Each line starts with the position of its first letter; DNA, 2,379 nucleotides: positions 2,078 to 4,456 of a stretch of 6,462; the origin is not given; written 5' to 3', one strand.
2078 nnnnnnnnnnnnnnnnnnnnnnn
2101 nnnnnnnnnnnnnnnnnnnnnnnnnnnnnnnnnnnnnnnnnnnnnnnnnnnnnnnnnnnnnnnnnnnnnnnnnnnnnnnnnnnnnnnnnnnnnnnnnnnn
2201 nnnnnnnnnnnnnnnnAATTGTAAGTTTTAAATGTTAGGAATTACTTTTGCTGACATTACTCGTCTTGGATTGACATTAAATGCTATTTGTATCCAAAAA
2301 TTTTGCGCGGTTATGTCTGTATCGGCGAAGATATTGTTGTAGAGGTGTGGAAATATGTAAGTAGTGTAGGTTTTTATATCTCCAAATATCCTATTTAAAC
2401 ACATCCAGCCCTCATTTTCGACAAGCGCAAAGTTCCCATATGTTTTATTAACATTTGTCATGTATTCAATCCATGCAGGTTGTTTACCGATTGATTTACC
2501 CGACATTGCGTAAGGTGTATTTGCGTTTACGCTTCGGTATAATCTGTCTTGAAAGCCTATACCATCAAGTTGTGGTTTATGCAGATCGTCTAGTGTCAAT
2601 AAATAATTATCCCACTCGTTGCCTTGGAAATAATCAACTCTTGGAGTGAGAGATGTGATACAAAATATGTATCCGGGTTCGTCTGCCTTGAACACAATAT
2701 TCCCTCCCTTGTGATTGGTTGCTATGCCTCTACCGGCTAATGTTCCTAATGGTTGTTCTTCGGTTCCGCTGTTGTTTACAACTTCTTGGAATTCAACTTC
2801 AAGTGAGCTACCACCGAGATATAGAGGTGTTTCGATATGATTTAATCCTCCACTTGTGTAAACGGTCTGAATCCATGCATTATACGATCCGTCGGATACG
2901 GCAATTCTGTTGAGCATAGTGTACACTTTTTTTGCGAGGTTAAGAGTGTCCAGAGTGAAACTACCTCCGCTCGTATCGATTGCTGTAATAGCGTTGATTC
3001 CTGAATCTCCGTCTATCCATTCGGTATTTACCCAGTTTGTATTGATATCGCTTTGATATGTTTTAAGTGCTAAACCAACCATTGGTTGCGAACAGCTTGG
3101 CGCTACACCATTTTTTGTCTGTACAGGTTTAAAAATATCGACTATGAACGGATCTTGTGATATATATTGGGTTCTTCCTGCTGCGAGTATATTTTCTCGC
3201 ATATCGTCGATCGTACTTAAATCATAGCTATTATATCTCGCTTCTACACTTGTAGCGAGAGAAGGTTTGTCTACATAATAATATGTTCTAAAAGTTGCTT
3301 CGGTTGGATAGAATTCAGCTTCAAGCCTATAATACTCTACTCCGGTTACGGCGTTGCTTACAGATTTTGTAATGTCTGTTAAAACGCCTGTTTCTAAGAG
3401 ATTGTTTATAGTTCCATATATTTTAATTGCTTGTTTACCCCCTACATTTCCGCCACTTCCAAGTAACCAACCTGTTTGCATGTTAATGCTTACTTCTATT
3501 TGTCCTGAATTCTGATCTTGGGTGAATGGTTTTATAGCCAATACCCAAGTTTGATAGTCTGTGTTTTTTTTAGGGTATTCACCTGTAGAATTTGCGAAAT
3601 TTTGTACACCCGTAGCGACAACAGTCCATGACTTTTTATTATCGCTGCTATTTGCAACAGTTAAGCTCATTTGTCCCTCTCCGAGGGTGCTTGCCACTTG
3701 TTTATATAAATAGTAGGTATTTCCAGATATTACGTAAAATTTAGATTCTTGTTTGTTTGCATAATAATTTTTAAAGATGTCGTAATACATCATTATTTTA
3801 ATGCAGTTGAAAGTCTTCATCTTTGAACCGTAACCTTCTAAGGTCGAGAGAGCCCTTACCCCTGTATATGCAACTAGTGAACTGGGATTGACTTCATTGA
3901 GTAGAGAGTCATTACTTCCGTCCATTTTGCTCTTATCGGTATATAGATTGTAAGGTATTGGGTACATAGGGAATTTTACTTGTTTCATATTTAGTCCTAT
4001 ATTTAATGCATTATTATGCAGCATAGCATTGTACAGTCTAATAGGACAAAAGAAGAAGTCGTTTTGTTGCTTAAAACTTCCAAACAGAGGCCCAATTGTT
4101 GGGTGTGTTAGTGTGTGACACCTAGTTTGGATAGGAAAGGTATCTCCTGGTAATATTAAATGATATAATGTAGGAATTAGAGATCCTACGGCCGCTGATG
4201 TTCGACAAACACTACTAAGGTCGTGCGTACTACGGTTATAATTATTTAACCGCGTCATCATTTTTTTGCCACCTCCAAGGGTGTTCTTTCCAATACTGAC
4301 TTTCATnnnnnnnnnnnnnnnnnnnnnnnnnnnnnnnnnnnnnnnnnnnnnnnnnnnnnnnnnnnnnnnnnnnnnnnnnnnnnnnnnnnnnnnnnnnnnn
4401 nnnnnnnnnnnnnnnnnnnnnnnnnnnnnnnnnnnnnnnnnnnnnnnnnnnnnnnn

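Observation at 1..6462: Whole window is one complete circular Microviridae genome (6408-nt unit) with 54-bp terminal redundancy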

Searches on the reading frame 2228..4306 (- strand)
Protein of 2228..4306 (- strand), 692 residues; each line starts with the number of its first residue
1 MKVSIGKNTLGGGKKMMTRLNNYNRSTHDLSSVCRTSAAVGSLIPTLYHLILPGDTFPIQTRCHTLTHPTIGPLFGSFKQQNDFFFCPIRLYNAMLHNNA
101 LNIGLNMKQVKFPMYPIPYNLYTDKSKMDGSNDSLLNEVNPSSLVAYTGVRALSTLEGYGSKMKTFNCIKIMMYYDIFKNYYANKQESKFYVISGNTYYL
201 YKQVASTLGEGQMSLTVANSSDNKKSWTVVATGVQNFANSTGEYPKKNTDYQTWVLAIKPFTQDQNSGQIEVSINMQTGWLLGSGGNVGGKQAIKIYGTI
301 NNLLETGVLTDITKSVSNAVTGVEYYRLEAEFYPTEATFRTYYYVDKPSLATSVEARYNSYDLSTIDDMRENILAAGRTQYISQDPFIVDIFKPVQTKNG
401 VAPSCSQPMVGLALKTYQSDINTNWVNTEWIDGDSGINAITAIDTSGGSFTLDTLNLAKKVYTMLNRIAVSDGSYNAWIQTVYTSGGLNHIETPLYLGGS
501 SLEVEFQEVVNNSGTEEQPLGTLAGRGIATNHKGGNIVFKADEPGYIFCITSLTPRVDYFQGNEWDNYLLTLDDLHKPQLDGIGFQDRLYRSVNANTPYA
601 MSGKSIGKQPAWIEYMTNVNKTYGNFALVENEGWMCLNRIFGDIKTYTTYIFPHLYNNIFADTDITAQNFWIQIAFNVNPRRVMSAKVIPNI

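Call 10: search_protein_families(library=pfam, max_evalue=0.1, proteins=[window:2231-4306:-])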
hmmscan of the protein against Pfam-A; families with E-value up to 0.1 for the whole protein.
window:2231-4306:- (692 aa): 2 families
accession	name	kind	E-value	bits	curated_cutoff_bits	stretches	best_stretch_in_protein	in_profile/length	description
PF02305.22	Phage_F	-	2.6e-13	50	25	2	452-684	255-493/501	Capsid protein (F protein)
PF06863.17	DUF1254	-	0.012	16.2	22.2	1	190-283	16-109/133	Protein of unknown function (DUF1254)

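Call 11: search_protein_families(library=phrogs, max_evalue=0.01, proteins=[window:2231-4306:-])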
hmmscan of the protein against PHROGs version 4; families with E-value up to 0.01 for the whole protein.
window:2231-4306:- (692 aa): 1 family
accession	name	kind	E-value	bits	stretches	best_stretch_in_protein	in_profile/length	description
phrog_514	-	head and packaging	1.2e-46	160.5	2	420-691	237-514/531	major head protein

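Call 13: search_dna_similar(query=window:2231-4306:-, collection=phages, mode=protein, max_rows=30)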
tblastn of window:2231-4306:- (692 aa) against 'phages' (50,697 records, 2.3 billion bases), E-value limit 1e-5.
Records with a match: 611; places in all: 617; records where one place covers at least 80% of the query: 53.
Best place of each record, by identity: <60% 611.
By first word of the organism name: bajarodmic 209; Dulem 111; Microviridae 91; Tortoise 55; Microvirus 48; Dipodfec 30; Sigmofec 16; Peromfec 11; Capybara 8; Rattus 6; and 14 more.
By host as written in the record: - 216; Peromyscus fraterculus 91; Varecia variegata 63; Gopherus morafkai 55; porcine 27; Dipodomys merriami 26; Eulemur fulvus collaris 16; Marmota flaviventris 14; and 25 more.
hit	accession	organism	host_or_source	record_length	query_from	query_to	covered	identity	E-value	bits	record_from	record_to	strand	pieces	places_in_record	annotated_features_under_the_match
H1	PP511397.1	Dulem virus 224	Eulemur fulvus collaris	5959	1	692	100%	57.7%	0e+0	771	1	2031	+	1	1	major capsid protein | hypothetical protein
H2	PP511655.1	Dulem virus 224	Varecia variegata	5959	1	692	100%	57.7%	0e+0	771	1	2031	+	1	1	major capsid protein | hypothetical protein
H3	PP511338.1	Dulem virus 224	Eulemur coronatus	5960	1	690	100%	57.6%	0e+0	768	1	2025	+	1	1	major capsid protein | hypothetical protein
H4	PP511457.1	Dulem virus 224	Varecia variegata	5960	1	690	100%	57.6%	0e+0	768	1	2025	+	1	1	major capsid protein | hypothetical protein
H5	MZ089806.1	Microvirus mar60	Marmota flaviventris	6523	4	692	100%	47.5%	0e+0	606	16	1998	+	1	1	major capsid protein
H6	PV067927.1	Microviridae sp.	Homo sapiens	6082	1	692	100%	41.7%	7e-149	481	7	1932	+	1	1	major capsid protein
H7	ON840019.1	Rattus norvegicus microvirus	Rattus norvegicus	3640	11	690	98%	41.8%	7e-151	473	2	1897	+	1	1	major capsid protein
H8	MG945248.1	Microviridae sp.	dog feces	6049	1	692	100%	40.7%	1e-146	475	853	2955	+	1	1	similar to VP1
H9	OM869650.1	Peromfec virus RodF8_19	Peromyscus boylii; specimen_voucher: ...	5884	1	692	80%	50.5%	3e-98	523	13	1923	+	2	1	major capsid protein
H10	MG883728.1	Microviridae sp.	flamingo feces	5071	2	692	100%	40.6%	2e-140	454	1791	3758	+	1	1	putative VP1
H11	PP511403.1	Dulem virus 213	Eulemur fulvus collaris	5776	4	692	76%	52.8%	7e-110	559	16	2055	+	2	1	major capsid protein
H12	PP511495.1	Dulem virus 213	Varecia variegata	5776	4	692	76%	52.8%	7e-110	559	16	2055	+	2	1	major capsid protein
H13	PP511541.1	Dulem virus 213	Varecia variegata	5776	4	692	76%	52.8%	7e-110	559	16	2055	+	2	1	major capsid protein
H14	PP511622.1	Dulem virus 213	Varecia variegata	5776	4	692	76%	52.8%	7e-110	559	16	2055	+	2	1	major capsid protein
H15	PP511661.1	Dulem virus 213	Varecia variegata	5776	4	692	76%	52.8%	7e-110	559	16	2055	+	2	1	major capsid protein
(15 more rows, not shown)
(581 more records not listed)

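Call 16: find_homologous_proteins(query=window:2231-4306:-, max_evalue=1e-20)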
Query window:2231-4306:- (692 aa): 6963 proteins with E <= 1e-20 among 8000 candidates; the best 120 are listed.
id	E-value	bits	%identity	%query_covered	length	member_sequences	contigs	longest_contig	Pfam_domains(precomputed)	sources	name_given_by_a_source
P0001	0.0e+0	1530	95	100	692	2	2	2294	PF02305.23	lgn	-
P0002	0.0e+0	1530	95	100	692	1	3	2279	PF02305.23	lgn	-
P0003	0.0e+0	1497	92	100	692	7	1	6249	PF02305.23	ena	-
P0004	0.0e+0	1495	91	100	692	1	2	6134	PF02305.23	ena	-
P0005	0.0e+0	1489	92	100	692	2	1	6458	PF02305.23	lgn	-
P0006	0.0e+0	1489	91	100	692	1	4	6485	PF02305.23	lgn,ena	-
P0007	0.0e+0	1488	91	100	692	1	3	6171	PF02305.23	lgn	-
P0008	0.0e+0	1486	91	100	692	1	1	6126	PF02305.23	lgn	-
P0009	0.0e+0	1484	92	100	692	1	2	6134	PF02305.23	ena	-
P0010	0.0e+0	1481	91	100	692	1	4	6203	PF02305.23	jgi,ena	-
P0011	0.0e+0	1480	91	100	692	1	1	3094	PF02305.23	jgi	jgi:hypothetical protein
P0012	0.0e+0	1479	90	100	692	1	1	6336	PF02305.23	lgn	-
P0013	0.0e+0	1476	90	100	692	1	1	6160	PF02305.23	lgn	-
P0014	0.0e+0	1476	90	100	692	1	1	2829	PF02305.23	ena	-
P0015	0.0e+0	1475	90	100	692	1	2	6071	PF02305.23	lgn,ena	-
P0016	0.0e+0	1474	91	100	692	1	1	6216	PF02305.23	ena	-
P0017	0.0e+0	1472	90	100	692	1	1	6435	PF02305.23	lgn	-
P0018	0.0e+0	1471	91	100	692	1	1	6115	PF02305.23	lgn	-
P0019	0.0e+0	1469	90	100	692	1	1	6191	PF02305.23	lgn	-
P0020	0.0e+0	1466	90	100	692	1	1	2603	PF02305.23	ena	-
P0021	0.0e+0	1462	90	100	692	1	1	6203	PF02305.23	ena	-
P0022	0.0e+0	1461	90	100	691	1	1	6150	PF02305.23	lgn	-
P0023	0.0e+0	1461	90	100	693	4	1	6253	PF02305.23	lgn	-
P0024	0.0e+0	1461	90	100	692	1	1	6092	PF02305.23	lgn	-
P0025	0.0e+0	1458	90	100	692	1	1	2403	PF02305.23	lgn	-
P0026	0.0e+0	1458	90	100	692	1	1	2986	PF02305.23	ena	-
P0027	0.0e+0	1458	89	100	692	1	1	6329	PF02305.23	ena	-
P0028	0.0e+0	1457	90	100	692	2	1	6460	PF02305.23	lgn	-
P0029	0.0e+0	1457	90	100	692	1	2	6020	PF02305.23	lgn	-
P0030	0.0e+0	1456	90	100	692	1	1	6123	PF02305.23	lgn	-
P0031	0.0e+0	1455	89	100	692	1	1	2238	PF02305.23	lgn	-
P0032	0.0e+0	1454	88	100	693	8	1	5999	PF02305.23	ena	-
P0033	0.0e+0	1454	90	100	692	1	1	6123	PF02305.23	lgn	-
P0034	0.0e+0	1452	89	100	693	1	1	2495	PF02305.23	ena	-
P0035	0.0e+0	1450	89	100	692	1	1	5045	PF02305.23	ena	-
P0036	0.0e+0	1447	89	100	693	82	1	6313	PF02305.23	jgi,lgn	jgi:hypothetical protein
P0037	0.0e+0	1447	89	100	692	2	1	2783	PF02305.23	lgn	-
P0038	0.0e+0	1445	89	100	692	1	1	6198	PF02305.23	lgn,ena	-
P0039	0.0e+0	1443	88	100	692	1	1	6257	PF02305.23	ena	-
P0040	0.0e+0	1441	89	100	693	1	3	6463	PF02305.23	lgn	-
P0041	0.0e+0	1439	88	100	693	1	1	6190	PF02305.23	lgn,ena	-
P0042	0.0e+0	1438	89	100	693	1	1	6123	PF02305.23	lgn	-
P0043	0.0e+0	1437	89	100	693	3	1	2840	PF02305.23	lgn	-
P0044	0.0e+0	1435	88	100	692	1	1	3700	PF02305.23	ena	-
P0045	0.0e+0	1434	88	100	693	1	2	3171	PF02305.23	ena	-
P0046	0.0e+0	1433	87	100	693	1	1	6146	PF02305.23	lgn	-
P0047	0.0e+0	1432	89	100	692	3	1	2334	PF02305.23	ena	-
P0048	0.0e+0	1431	88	100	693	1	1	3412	PF02305.23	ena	-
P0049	0.0e+0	1429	88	100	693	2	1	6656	PF02305.23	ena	-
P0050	0.0e+0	1428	87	100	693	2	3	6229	PF02305.23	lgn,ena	-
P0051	0.0e+0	1427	87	100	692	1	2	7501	PF02305.23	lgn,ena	-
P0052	0.0e+0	1426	87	100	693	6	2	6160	PF02305.23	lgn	-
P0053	0.0e+0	1426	88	100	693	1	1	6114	PF02305.23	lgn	-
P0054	0.0e+0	1426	87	100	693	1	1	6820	PF02305.23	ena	-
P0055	0.0e+0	1425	87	100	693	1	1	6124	PF02305.23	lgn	-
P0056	0.0e+0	1425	87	100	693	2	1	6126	PF02305.23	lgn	-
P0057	0.0e+0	1425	88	100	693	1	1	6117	PF02305.23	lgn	-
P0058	0.0e+0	1425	87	100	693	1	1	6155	PF02305.23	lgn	-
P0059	0.0e+0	1425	87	100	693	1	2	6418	PF02305.23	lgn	-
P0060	0.0e+0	1425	88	100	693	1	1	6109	PF02305.23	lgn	-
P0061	0.0e+0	1423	88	100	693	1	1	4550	PF02305.23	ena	-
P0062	0.0e+0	1423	87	100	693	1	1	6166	PF02305.23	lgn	-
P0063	0.0e+0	1422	87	100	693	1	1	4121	PF02305.23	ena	-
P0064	0.0e+0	1422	86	100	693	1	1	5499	PF02305.23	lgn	-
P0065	0.0e+0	1421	87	100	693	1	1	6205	PF02305.23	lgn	-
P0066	0.0e+0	1421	87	100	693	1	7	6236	PF02305.23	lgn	-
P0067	0.0e+0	1420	87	100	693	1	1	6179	PF02305.23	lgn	-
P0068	0.0e+0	1420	86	100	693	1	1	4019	PF02305.23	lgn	-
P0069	0.0e+0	1420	87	100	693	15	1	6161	PF02305.23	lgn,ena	-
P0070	0.0e+0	1418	87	100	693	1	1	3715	PF02305.23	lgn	-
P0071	0.0e+0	1418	88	100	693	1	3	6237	PF02305.23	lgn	-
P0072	0.0e+0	1418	87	100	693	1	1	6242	PF02305.23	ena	-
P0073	0.0e+0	1418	87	100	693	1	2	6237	PF02305.23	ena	-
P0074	0.0e+0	1418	87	100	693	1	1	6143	PF02305.23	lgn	-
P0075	0.0e+0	1417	87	100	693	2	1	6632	PF02305.23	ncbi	-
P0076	0.0e+0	1416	87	100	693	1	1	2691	PF02305.23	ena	-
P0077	0.0e+0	1415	87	100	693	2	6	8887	PF02305.23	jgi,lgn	jgi:hypothetical protein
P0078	0.0e+0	1415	87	100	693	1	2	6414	PF02305.23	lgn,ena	-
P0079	0.0e+0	1415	87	100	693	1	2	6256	PF02305.23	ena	-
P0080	0.0e+0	1414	87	100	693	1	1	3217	PF02305.23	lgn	-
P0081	0.0e+0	1414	87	100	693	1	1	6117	PF02305.23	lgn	-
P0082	0.0e+0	1413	87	100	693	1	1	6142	PF02305.23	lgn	-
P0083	0.0e+0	1412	87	100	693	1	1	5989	PF02305.23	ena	-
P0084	0.0e+0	1412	86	100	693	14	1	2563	PF02305.23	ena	-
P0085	0.0e+0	1412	86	100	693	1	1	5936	PF02305.23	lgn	-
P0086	0.0e+0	1412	86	100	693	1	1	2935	PF02305.23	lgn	-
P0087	0.0e+0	1411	87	100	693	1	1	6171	PF02305.23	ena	-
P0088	0.0e+0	1411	87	100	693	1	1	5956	PF02305.23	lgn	-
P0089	0.0e+0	1409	86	100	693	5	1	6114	PF02305.23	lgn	-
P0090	0.0e+0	1409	87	100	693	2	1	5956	PF02305.23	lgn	-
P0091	0.0e+0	1409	86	100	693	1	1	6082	PF02305.23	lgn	-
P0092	0.0e+0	1408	86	100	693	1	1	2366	PF02305.23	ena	-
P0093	0.0e+0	1408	86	100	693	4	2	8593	PF02305.23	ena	-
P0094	0.0e+0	1408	86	100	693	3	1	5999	PF02305.23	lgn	-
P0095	0.0e+0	1407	86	100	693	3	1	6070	PF02305.23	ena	-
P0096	0.0e+0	1407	86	100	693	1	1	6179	PF02305.23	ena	-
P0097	0.0e+0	1406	87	100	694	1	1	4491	PF02305.23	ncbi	-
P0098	0.0e+0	1405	85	100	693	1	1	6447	PF02305.23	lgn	-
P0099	0.0e+0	1404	86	100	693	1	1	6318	PF02305.23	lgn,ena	-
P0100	0.0e+0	1404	85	100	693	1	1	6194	PF02305.23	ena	-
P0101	0.0e+0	1404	86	100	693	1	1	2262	PF02305.23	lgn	-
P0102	0.0e+0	1404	86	100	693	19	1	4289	PF02305.23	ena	-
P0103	0.0e+0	1403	86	100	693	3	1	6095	PF02305.23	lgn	-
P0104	0.0e+0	1401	85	100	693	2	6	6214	PF02305.23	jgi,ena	-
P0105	0.0e+0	1401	86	100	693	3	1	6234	PF02305.23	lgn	-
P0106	0.0e+0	1400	87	100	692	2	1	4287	PF02305.23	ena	-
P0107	0.0e+0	1400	87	100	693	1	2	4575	PF02305.23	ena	-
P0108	0.0e+0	1399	86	100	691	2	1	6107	PF02305.23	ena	-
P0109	0.0e+0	1399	86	100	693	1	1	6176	PF02305.23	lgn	-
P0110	0.0e+0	1398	85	100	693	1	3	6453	PF02305.23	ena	-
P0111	0.0e+0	1398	86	100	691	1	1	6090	PF02305.23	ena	-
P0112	0.0e+0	1395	85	100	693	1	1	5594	PF02305.23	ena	-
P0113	0.0e+0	1395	86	100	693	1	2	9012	PF02305.23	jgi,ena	jgi:hypothetical protein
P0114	0.0e+0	1394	85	100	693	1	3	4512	PF02305.23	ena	-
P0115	0.0e+0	1393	85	100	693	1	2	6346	PF02305.23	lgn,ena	-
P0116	0.0e+0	1393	86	100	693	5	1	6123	PF02305.23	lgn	-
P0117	0.0e+0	1393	85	100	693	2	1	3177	PF02305.23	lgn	-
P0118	0.0e+0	1392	86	100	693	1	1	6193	PF02305.23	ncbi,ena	-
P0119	0.0e+0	1391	85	100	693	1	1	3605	PF02305.23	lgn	-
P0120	0.0e+0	1391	86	100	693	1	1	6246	PF02305.23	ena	-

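Call 17: find_encoding_contigs(protein=window:2228-4306:-, flank=10000, max_places=10)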
Protein window:2228-4306:- (692 aa): 1 contig read that carries it; 1 place shown.
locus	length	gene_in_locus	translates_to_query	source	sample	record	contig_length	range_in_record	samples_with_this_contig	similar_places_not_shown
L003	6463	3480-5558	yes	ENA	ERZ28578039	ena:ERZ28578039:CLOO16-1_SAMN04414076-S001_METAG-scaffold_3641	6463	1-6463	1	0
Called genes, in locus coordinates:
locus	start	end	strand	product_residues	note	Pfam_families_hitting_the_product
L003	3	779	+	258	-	?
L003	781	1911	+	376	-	PF23343:REP_ORF2-G2P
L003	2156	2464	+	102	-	-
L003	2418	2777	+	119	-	-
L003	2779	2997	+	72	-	-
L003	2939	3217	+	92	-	-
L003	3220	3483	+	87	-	-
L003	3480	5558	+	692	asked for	PF02305:Phage_F (weak)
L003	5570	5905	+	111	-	-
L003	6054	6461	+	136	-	?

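Call 20: find_encoding_contigs(protein=P0113, flank=10000, max_places=4)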
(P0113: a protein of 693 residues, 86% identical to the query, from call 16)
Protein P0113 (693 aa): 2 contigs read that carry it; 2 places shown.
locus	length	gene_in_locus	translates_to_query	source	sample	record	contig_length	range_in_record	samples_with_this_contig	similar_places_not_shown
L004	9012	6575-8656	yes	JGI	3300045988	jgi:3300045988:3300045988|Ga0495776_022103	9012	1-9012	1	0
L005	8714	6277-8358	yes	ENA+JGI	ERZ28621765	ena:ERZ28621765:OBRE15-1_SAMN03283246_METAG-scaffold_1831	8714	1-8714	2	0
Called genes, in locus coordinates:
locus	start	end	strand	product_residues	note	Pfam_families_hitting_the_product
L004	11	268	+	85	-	-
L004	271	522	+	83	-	-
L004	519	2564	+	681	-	PF02305:Phage_F (weak)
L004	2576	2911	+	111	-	-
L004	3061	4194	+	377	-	-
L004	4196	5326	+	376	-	PF23343:REP_ORF2-G2P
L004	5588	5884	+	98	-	-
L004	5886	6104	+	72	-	-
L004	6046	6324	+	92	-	-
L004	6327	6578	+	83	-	-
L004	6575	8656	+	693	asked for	PF02305:Phage_F (weak)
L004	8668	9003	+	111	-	-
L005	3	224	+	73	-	?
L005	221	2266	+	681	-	PF02305:Phage_F (weak)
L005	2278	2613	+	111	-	-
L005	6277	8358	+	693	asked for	PF02305:Phage_F (weak)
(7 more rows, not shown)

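Call 21: find_encoding_contigs(protein=P0077, flank=10000, max_places=4)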
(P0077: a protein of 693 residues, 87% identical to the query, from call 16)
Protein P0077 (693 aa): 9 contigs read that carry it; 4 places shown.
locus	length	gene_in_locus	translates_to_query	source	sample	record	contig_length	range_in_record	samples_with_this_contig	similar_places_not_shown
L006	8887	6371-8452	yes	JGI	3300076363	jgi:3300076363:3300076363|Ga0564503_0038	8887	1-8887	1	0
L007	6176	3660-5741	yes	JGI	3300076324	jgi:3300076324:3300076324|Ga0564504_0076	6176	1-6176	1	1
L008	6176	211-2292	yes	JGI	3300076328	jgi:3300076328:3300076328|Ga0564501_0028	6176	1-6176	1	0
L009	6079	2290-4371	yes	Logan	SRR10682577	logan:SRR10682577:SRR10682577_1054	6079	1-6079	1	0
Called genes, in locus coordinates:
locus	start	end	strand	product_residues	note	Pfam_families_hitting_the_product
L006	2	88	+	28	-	?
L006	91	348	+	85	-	-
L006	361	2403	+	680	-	PF02305:Phage_F (weak)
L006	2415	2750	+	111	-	-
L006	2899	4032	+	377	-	-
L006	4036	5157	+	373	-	PF23343:REP_ORF2-G2P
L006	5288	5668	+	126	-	-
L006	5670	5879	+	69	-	-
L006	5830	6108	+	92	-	-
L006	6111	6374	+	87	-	-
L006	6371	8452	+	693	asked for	PF02305:Phage_F (weak)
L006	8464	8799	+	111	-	-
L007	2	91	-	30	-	?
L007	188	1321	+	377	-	-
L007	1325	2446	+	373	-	PF23343:REP_ORF2-G2P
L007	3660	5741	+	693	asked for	PF02305:Phage_F (weak)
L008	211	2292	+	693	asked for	PF02305:Phage_F (weak)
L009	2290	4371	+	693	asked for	PF02305:Phage_F (weak)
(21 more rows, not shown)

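Call 22: get_annotated_region(hit=H6, flank=5000)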
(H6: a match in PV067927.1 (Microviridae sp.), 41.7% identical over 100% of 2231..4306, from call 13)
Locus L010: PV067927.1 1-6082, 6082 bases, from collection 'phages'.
description: Microviridae sp. isolate DZY20_k141_25887, complete genome.
organism: Microviridae sp. (NCBI taxid 2202644)
taxonomy: Viruses; Monodnaviria; Sangervirae; Phixviricota; Malgrandaviricetes; Petitvirales; Microviridae
host: Homo sapiens; source: -; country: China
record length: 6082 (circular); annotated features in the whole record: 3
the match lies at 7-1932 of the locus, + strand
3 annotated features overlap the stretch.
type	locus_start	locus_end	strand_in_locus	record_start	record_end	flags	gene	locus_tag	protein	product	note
CDS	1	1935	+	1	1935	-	-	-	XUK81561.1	major capsid protein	-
CDS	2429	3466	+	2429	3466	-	-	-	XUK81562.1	DNA pilot protein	-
CDS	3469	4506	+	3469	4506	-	-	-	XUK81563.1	replication associated protein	-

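Call 23: get_annotated_region(hit=H8, flank=5000)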
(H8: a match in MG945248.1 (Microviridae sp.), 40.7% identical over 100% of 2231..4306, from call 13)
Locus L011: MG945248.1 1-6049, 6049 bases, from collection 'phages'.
description: UNVERIFIED: Microviridae sp. isolate 2279-1602, partial genome.
organism: Microviridae sp. (NCBI taxid 2202644)
taxonomy: Viruses; Monodnaviria; Sangervirae; Phixviricota; Malgrandaviricetes; Petitvirales; Microviridae
host: -; source: dog feces; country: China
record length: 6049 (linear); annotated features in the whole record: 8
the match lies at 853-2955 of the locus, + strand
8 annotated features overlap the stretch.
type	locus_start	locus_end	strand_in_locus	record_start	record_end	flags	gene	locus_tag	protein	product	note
misc_feature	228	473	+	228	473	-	-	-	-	-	similar to hypothetical protein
misc_feature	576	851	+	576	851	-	-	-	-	-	similar to hypothetical protein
misc_feature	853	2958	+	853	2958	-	-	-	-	-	similar to VP1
misc_feature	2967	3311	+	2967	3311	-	-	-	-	-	similar to hypothetical protein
misc_feature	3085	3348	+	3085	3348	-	-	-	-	-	similar to hypothetical protein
misc_feature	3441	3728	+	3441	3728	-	-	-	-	-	similar to hypothetical protein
misc_feature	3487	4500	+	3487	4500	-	-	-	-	-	similar to VP2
misc_feature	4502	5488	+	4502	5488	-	-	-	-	-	similar to VP4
